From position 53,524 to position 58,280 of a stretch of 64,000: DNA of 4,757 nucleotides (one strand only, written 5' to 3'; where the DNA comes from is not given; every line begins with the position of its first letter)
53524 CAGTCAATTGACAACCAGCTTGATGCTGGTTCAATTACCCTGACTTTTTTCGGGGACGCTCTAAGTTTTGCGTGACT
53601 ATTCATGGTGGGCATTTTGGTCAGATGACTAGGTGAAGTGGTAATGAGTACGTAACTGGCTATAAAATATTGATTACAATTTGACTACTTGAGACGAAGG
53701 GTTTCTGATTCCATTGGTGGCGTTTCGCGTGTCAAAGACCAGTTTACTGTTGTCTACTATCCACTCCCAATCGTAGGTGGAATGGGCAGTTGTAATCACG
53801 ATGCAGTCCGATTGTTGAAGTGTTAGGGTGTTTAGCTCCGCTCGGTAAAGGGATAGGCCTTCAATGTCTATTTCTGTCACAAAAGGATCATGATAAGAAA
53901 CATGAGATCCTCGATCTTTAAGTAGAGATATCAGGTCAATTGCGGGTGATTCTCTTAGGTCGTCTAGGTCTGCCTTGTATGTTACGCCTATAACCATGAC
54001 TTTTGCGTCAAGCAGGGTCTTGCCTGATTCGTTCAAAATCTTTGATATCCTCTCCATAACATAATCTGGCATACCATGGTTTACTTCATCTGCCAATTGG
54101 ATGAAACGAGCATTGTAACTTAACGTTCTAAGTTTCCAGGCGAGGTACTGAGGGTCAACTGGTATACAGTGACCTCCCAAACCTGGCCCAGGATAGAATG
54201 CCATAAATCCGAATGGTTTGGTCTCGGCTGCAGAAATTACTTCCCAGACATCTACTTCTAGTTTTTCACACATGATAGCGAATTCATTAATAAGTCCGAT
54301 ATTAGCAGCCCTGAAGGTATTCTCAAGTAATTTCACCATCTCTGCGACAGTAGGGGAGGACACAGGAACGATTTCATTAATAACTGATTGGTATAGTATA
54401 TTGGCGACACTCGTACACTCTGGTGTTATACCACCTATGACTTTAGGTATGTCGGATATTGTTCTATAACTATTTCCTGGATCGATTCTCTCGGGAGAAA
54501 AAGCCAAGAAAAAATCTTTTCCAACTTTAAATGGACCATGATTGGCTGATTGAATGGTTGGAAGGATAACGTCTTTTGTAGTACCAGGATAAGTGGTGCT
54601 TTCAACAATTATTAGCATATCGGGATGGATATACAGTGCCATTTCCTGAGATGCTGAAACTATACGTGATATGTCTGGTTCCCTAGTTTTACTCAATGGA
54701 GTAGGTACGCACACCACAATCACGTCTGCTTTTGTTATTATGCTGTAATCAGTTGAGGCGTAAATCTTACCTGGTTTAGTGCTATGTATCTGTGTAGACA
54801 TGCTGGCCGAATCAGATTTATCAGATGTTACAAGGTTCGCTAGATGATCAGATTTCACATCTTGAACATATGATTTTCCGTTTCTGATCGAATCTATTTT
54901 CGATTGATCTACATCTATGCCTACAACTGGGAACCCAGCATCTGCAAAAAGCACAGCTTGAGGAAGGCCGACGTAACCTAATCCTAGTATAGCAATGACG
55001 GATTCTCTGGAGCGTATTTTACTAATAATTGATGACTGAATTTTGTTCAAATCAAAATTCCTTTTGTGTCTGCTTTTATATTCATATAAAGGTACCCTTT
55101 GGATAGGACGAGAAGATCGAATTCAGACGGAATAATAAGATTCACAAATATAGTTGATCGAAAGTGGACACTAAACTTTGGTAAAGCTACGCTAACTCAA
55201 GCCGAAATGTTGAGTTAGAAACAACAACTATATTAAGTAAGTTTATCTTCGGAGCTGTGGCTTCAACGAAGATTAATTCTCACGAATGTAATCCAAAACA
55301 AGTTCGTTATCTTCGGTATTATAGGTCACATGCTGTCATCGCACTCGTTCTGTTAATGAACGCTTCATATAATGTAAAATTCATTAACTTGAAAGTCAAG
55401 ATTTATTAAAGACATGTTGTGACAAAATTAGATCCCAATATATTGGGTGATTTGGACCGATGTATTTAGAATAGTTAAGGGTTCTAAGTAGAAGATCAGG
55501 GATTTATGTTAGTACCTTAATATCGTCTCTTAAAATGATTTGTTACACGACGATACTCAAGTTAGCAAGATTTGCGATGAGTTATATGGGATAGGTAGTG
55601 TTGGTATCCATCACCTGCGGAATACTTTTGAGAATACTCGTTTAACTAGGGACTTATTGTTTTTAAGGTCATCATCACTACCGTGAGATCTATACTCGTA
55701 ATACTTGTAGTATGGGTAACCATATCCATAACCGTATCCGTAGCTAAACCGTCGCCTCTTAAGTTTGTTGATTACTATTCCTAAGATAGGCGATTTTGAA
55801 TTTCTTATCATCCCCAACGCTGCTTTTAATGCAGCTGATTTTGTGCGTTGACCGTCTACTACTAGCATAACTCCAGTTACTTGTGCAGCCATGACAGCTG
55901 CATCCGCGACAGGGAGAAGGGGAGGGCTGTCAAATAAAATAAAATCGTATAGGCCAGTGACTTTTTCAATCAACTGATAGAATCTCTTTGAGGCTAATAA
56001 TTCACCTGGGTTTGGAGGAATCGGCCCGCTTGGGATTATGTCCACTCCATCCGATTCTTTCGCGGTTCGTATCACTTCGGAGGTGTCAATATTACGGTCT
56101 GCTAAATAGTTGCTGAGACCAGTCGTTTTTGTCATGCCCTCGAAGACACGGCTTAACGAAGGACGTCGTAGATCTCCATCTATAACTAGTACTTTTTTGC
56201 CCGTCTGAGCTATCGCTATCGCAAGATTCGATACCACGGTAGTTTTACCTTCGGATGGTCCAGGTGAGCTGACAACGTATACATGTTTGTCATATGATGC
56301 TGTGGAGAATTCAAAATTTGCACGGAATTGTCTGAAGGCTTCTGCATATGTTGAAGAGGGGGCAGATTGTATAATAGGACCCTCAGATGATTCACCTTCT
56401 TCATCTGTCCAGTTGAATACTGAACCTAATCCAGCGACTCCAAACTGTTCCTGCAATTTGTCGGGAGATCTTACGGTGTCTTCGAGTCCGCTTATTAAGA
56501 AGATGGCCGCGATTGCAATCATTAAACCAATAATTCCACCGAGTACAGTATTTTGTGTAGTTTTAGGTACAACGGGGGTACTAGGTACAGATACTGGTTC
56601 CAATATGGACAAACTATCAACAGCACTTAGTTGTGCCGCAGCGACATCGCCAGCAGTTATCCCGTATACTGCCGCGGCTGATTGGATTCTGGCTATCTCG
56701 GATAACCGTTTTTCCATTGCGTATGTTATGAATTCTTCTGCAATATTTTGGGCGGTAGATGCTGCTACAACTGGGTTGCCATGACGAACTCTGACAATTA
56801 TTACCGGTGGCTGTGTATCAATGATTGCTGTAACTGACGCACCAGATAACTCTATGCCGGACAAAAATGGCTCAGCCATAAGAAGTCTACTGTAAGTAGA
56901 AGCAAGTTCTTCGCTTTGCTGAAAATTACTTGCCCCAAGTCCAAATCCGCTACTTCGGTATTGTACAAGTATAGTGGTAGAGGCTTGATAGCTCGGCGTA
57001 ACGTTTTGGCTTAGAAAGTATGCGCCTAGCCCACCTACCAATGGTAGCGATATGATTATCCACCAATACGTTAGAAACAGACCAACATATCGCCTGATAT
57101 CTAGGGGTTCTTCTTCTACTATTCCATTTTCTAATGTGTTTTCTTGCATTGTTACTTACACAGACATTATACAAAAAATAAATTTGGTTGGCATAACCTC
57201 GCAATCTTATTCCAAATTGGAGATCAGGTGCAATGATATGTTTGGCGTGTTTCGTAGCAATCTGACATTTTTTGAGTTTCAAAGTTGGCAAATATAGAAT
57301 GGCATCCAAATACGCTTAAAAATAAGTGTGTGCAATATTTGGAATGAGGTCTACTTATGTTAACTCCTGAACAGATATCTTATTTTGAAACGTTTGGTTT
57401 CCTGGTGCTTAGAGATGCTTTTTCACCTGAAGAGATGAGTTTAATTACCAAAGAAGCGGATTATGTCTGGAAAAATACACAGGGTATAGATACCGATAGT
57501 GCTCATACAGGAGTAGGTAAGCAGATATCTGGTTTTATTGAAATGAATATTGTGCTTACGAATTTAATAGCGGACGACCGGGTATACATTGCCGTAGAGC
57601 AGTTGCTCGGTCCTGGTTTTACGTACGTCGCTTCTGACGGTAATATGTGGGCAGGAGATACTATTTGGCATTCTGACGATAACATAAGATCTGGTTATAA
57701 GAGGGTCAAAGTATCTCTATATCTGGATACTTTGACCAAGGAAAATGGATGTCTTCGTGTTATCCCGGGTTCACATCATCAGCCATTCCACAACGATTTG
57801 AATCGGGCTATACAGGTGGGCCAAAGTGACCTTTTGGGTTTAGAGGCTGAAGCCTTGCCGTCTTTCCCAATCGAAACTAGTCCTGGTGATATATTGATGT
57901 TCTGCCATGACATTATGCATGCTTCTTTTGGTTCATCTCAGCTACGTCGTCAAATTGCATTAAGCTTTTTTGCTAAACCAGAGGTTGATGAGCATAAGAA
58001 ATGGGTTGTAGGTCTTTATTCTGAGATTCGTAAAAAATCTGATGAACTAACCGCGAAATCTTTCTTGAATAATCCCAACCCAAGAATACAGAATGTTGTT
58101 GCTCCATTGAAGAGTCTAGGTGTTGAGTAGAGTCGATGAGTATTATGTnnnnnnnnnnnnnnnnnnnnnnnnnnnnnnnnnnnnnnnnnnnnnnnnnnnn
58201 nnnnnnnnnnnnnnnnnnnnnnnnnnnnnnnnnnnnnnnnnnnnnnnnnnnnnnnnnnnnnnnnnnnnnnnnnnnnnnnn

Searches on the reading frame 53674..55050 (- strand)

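Call 24: search_protein_families(library=pfam, proteins=[window:53674-55050:-], max_evalue=0.00001)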
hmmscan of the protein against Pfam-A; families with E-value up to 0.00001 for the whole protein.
window:53674-55050:- (458 aa): 3 families
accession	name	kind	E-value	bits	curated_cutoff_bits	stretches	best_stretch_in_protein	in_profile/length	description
PF03721.20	UDPG_MGDP_dh_N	-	1.8e-39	135.7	27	1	19-214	3-181/187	UDP-glucose/GDP-mannose dehydrogenase family, NAD binding domain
PF00984.24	UDPG_MGDP_dh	-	4.5e-32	110.5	25.4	1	235-325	2-93/94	UDP-glucose/GDP-mannose dehydrogenase family, central domain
PF03720.21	UDPG_MGDP_dh_C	-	6.1e-23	81.6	30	1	353-446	2-102/103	UDP-glucose/GDP-mannose dehydrogenase family, UDP binding domain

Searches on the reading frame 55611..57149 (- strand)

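Call 24: search_protein_families(library=pfam, proteins=[window:55611-57149:-], max_evalue=0.00001)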
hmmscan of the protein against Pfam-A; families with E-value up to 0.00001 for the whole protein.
window:55611-57149:- (512 aa): 4 families
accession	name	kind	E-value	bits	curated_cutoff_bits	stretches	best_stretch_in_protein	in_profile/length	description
PF13614.12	AAA_31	-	1.4e-12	48.4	27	1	301-422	14-139/177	AAA domain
PF10609.15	ParA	-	6.4e-10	39.3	27.1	1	288-461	3-173/246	NUBPL iron-transfer P-loop NTPase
PF01656.29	CbiA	-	1.1e-08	35.5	25.4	1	299-466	9-86/125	CobQ/CobB/MinD/ParA nucleotide binding domain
PF02706.20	Wzz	-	3.6e-08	34.1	25.5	1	16-91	3-79/91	Chain length determinant protein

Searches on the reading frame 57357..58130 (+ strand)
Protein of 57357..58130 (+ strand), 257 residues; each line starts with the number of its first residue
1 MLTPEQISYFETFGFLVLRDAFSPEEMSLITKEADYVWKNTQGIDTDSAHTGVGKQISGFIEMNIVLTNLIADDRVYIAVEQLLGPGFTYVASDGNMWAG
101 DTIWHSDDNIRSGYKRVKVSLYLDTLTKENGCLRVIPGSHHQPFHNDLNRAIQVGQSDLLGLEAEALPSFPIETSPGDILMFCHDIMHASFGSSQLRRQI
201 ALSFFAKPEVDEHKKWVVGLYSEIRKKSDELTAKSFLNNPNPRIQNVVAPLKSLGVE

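Call 76: search_protein_families(library=pfam, proteins=[window:57357-58130:+], max_evalue=10)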
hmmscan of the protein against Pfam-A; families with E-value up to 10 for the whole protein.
window:57357-58130:+ (257 aa): 1 family
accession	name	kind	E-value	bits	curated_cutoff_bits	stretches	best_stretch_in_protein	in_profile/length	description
PF05721.19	PhyH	-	3.9e-16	60.4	22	1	10-198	1-212/213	Phytanoyl-CoA dioxygenase (PhyH)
